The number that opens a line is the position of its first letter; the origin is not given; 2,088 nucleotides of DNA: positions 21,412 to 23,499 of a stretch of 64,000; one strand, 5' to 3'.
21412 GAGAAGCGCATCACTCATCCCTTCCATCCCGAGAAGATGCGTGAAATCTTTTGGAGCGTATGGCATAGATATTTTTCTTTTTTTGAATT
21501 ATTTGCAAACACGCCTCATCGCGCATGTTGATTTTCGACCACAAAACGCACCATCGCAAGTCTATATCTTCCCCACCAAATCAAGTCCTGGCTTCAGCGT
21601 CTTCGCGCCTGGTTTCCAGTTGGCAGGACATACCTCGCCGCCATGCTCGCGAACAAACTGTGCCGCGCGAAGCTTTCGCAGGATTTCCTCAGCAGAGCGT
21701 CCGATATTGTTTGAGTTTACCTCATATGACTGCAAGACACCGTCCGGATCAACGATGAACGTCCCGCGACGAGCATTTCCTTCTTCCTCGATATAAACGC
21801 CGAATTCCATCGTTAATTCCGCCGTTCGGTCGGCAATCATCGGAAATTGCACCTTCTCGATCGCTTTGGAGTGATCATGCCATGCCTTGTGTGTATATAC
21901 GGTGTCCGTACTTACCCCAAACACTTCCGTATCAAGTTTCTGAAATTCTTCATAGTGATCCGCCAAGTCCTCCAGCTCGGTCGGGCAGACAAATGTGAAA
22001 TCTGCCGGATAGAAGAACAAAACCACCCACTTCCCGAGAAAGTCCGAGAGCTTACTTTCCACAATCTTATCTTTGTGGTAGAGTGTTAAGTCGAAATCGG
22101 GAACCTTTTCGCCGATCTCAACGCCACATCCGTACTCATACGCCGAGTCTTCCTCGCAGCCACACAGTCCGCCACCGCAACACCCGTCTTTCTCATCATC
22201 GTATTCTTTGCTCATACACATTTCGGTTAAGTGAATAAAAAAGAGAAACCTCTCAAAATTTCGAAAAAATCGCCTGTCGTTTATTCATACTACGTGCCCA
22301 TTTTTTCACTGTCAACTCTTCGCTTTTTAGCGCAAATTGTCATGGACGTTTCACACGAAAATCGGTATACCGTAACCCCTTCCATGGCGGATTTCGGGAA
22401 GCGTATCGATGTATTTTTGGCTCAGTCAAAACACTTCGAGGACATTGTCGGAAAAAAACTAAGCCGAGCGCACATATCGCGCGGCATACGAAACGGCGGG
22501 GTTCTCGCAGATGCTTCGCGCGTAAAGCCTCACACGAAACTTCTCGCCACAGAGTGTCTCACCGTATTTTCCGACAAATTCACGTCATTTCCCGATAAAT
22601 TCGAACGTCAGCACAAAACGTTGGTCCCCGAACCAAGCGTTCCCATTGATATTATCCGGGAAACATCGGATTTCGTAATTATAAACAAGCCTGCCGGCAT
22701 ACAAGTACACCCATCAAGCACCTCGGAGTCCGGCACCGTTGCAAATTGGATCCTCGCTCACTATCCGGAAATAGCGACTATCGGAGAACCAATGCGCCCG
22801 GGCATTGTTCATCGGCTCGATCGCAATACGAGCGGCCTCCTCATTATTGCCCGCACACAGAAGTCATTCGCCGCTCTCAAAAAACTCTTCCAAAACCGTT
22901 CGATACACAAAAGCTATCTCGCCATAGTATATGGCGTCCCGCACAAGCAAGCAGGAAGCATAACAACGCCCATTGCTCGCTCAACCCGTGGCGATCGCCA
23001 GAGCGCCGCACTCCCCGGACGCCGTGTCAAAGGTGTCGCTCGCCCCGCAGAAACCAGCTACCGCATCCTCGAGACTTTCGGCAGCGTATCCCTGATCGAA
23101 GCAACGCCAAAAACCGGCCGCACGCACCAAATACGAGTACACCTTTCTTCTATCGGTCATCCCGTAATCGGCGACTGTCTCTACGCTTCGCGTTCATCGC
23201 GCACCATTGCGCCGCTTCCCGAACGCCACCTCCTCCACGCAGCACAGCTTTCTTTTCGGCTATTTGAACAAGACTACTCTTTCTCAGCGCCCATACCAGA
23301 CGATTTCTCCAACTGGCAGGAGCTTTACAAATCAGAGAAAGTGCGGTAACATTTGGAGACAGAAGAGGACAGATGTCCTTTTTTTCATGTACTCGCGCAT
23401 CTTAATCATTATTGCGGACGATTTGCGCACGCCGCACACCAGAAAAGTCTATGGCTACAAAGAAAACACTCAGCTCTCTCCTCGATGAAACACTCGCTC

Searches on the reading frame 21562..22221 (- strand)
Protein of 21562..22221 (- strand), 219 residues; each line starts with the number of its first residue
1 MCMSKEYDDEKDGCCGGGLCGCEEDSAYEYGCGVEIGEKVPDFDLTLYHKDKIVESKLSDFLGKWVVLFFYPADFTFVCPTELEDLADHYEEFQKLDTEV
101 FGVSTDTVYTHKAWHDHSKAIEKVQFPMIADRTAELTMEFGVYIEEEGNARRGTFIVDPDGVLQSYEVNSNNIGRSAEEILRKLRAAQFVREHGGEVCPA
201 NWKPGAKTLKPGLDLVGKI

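Call 71: search_protein_families(library=pfam, proteins=[window:21562-22221:-], max_evalue=0.01)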
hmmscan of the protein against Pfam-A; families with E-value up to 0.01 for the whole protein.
window:21562-22221:- (219 aa): 4 families
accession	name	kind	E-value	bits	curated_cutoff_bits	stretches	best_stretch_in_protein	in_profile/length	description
PF00578.27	AhpC-TSA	-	4.1e-41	140.2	26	1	36-164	1-122/124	AhpC/TSA family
PF08534.16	Redoxin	-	8.2e-19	68.3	26.6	1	37-174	3-139/148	Redoxin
PF10417.14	1-cysPrx_C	-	2.2e-09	37.6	21.1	1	186-211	1-29/41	C-terminal domain of 1-Cys peroxiredoxin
PF02630.20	SCO1-SenC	-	0.0015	19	22.8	1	50-98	10-56/134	SCO1/SenC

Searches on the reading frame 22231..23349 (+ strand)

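Call 14: search_protein_families(library=pfam, proteins=[window:22231-23349:+], max_evalue=0.00001)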
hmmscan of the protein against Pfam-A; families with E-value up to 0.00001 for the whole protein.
window:22231-23349:+ (372 aa): 1 family
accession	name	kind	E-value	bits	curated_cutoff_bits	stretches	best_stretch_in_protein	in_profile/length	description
PF00849.27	PseudoU_synth_2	-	2.2e-33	116.1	26.8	1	147-307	1-152/152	RNA pseudouridylate synthase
